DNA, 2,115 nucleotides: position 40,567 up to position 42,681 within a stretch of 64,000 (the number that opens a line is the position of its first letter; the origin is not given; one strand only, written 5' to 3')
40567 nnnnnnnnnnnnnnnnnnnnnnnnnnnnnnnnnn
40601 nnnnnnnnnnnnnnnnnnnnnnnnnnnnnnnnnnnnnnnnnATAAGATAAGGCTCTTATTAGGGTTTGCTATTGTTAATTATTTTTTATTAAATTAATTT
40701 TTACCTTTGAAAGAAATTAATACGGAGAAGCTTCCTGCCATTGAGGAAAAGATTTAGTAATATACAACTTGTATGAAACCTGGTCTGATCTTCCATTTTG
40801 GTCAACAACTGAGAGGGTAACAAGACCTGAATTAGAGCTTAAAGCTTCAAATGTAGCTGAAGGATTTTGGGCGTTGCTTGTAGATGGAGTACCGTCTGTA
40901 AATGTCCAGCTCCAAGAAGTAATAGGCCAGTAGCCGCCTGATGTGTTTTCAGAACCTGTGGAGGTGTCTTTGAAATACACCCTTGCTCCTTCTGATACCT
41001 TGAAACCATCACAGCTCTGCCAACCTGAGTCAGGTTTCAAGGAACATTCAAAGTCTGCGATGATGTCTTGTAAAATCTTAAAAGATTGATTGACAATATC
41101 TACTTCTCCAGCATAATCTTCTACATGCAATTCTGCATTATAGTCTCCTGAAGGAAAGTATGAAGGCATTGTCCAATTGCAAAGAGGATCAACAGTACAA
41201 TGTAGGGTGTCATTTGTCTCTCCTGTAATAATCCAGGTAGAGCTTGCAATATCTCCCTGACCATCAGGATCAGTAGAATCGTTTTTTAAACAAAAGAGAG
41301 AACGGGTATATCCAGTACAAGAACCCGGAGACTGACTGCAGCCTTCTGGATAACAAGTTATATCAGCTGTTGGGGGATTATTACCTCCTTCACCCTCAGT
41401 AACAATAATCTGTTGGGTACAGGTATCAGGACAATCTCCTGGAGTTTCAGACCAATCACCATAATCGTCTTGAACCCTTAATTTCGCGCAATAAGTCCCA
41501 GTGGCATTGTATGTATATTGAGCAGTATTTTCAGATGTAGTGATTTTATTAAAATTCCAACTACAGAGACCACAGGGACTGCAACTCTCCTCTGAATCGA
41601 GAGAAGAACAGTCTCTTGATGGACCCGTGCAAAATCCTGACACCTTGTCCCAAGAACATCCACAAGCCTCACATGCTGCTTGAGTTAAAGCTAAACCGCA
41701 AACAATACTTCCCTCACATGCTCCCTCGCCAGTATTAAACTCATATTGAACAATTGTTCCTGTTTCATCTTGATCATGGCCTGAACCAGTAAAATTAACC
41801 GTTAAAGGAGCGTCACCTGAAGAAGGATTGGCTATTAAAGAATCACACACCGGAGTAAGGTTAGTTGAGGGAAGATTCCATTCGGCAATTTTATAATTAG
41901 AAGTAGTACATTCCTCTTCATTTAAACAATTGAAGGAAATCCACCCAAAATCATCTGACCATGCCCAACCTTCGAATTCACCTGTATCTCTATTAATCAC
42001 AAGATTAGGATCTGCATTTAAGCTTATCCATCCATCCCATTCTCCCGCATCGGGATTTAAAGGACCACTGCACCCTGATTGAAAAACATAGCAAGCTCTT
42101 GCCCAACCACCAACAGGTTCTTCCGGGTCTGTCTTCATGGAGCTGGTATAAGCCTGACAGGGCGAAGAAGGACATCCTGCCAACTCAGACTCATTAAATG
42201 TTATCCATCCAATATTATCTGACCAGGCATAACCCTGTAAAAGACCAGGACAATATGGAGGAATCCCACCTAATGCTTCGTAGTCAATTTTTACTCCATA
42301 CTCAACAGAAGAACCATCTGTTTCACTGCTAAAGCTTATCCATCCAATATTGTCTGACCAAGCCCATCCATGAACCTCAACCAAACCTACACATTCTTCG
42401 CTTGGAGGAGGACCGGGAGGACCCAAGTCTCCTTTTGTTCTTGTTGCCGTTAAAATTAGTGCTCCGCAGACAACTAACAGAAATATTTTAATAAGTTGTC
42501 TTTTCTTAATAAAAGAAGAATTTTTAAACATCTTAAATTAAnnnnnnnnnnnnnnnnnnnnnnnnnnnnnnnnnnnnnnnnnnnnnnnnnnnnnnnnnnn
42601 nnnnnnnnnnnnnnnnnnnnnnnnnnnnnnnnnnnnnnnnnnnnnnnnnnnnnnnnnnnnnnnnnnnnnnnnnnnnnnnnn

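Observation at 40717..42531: Paralogous giant surface protein with novel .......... repeats and a PKD domain split by a Cys-rich insertion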

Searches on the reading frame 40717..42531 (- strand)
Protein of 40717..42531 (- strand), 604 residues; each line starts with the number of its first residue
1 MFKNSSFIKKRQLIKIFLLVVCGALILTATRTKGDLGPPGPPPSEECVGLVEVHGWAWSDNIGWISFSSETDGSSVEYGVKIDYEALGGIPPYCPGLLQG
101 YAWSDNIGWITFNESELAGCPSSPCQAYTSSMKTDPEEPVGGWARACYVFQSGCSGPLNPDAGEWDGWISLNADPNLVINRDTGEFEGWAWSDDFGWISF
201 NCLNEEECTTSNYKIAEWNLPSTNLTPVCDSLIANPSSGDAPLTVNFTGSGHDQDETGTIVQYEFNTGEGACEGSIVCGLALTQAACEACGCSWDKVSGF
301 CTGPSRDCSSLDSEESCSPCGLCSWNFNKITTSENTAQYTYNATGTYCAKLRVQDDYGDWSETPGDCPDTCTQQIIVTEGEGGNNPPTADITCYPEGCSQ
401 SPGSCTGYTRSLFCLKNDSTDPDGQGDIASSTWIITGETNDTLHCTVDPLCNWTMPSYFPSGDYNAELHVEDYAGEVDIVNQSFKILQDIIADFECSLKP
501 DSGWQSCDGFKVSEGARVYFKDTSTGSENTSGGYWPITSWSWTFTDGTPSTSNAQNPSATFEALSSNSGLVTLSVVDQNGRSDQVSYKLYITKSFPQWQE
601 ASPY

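Call 3: search_protein_families(library=pfam, proteins=[window:40717-42531:-], max_evalue=0.1)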
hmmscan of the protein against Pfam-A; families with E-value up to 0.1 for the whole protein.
window:40717-42531:- (604 aa): 5 families
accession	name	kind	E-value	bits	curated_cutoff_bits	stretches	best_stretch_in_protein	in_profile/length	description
PF18911.6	PKD_4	-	2.7e-13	50.2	27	2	324-361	38-76/85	PKD domain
PF00801.26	PKD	-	1.8e-09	37.9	23.5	2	324-359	33-71/80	PKD domain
PF22352.2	K319L-like_PKD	-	3e-05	24.4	27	1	537-584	28-77/84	K319L-like, PKD domain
PF06832.18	BiPBP_C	-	0.015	15.6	26.8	0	544-585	49-88/90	Penicillin-Binding Protein C-terminus Family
PF07495.19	Y_Y_Y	-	0.029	14.7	26.6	0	330-362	22-55/65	Y_Y_Y domain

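Call 5: search_protein_families(library=ncbifam, proteins=[window:40717-42531:-], max_evalue=0.1)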
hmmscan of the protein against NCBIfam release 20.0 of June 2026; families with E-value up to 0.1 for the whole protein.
window:40717-42531:- (604 aa): 0 families

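Call 8: search_solved_structures(query=window:40717-42531:-, max_evalue=1, show_alignments=2)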
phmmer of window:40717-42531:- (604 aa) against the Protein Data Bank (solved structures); distinct sequences matched with E-value up to 1: 10.
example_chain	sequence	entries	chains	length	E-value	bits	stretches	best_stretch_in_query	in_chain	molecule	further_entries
9lqj_A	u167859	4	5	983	5.2e-06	28.4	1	293-374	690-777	Collagenase ColH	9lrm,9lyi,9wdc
9lrk_A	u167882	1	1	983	5.2e-06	28.4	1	293-374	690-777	Collagenase ColH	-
4u7k_A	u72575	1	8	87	0.00024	22.8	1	294-362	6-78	ColH protein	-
4u6t_A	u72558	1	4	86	0.00025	22.8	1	294-362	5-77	ColH protein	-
4aqo_A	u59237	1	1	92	0.012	17.3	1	223-272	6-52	COLLAGENASE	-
4jrw_A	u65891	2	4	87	0.031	15.9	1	233-272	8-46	Collagenase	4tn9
2y72_A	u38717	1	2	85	0.035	15.7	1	233-272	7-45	COLLAGENASE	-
4jgu_A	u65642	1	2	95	0.083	14.5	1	536-592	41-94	ColH protein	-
4l9d_A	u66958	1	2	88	0.26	12.9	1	524-584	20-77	Protease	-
2y3u_A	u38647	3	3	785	0.63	11.6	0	224-333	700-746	COLLAGENASE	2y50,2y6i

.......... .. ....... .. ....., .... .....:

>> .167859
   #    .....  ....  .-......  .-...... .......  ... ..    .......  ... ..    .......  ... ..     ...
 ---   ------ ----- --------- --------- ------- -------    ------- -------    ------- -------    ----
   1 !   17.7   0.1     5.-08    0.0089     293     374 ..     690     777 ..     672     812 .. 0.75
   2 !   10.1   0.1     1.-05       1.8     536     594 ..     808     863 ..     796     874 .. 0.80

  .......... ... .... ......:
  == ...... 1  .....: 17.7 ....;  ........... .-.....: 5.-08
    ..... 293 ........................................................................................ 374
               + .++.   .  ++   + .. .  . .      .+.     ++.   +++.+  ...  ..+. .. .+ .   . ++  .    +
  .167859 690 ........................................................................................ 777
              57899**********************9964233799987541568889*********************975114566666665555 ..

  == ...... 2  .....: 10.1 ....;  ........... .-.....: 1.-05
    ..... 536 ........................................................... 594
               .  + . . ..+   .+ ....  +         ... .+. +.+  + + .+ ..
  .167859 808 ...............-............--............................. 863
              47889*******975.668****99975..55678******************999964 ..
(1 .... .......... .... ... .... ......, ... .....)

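Call 56: list_cluster_members(proteins=[window:40717-42531:-, window:39622-40641:-, window:32317-34845:-, window:23416-26643:-])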
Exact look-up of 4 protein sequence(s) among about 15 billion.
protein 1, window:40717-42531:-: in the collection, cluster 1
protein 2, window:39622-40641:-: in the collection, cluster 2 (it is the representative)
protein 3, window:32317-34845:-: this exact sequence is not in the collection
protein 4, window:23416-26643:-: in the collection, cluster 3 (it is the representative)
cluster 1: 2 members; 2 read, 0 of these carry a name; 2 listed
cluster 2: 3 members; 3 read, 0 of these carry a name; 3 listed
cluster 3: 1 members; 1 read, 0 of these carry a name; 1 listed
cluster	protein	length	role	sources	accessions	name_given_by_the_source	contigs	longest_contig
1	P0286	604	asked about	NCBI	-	-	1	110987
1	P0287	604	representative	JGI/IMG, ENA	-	-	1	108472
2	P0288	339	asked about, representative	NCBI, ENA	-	-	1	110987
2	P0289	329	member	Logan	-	-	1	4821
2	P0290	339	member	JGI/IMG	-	-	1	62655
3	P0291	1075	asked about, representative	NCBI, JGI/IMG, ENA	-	-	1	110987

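Call 68: predict_structure(alignment_id=A6)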
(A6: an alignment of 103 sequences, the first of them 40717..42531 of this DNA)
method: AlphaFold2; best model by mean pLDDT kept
length: 604 residues; sequences in the alignment: 103
mean_pLDDT: 63.7   pTM: 0.44
mean pLDDT of the five models: 63.7, 63.1, 62.6, 60.9, 60.6
residues with pLDDT >= 90: 148; 70-90: 100; 50-70: 127; < 50: 229
segments of 3 or more residues with pLDDT < 50: 1-5, 30-44, 132-134, 221-230, 251-278, 306-332, 364-371, 380-382, 402-421, 423-433, 435-530
pLDDT, mean of each block of 10 residues (from residue 1): 50 87 71 42 60 95 95 93 82 82 94 95 94 63 89 60 77 91 90 95 82 80 44 52 64 40 36 42 57 58 51 41 40 59 67 69 52 54 70 71 43 35 42 44 44 31 30 36 42 39 35 28 40 79 95 93 73 94 92 74 69
secondary structure, 60 per line:
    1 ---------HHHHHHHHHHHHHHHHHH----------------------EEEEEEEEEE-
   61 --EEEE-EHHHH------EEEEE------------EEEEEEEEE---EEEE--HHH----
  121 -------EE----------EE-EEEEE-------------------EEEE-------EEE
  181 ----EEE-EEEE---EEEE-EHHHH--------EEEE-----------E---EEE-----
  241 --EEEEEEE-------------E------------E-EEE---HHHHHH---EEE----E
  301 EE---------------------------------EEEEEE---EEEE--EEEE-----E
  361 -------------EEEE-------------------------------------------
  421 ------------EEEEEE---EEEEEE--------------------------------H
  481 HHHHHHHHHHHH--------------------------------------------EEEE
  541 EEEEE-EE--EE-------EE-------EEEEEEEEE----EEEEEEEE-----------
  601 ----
elements in order: H10-27 E50-59 E63-66 H69-72 E79-83 E96-104 E108-111 E143-147 E167-170 E178-180 E185-187 E189-192 E196-199 H202-205 E214-217 E233-235 E243-249 E278-280 H284-289 E293-295 E300-302 E336-341 E345-348 E351-354 E374-377 E433-438 E442-447 H480-492 E537-545 E569-577 E582-589

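Call 87: search_protein_families(library=phrogs, proteins=[window:40717-42531:-], max_evalue=0.01)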
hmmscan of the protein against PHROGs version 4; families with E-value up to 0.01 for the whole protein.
window:40717-42531:- (604 aa): 0 families

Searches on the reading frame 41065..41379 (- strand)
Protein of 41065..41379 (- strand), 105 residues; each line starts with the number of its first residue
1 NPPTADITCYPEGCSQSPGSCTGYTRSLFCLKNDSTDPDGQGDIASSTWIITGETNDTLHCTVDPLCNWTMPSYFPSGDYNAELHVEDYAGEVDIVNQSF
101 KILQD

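Call 57: search_protein_families(library=pfam, proteins=[window:41065-41379:-], max_evalue=10)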
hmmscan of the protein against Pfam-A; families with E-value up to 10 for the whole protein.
seq(105 aa): 1 family
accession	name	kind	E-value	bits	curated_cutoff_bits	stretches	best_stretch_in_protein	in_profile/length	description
PF19077.6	Big_13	-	0.029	15.3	27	1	43-101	35-99/102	Bacterial Ig-like domain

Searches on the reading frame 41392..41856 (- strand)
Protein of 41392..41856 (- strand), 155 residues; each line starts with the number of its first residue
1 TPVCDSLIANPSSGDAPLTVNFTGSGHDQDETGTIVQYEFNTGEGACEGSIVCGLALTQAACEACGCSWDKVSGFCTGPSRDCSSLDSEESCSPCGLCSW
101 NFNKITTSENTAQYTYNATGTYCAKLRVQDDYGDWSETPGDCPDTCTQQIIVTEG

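Call 58: find_homologous_proteins(query=window:41392-41856:-, max_evalue=0.001)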
Query seq(155 aa): 7 candidates shared short words with the query, none scored E <= 0.001.

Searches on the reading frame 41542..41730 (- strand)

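Call 57: search_protein_families(library=pfam, proteins=[window:41542-41730:-], max_evalue=10)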
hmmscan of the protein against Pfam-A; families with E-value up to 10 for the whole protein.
seq(63 aa): 1 family
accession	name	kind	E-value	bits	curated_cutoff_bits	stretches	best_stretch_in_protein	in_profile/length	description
PF22857.1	Mst87F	-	1.1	9.9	27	2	1-27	27-53/56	Male-specific sperm protein Mst87F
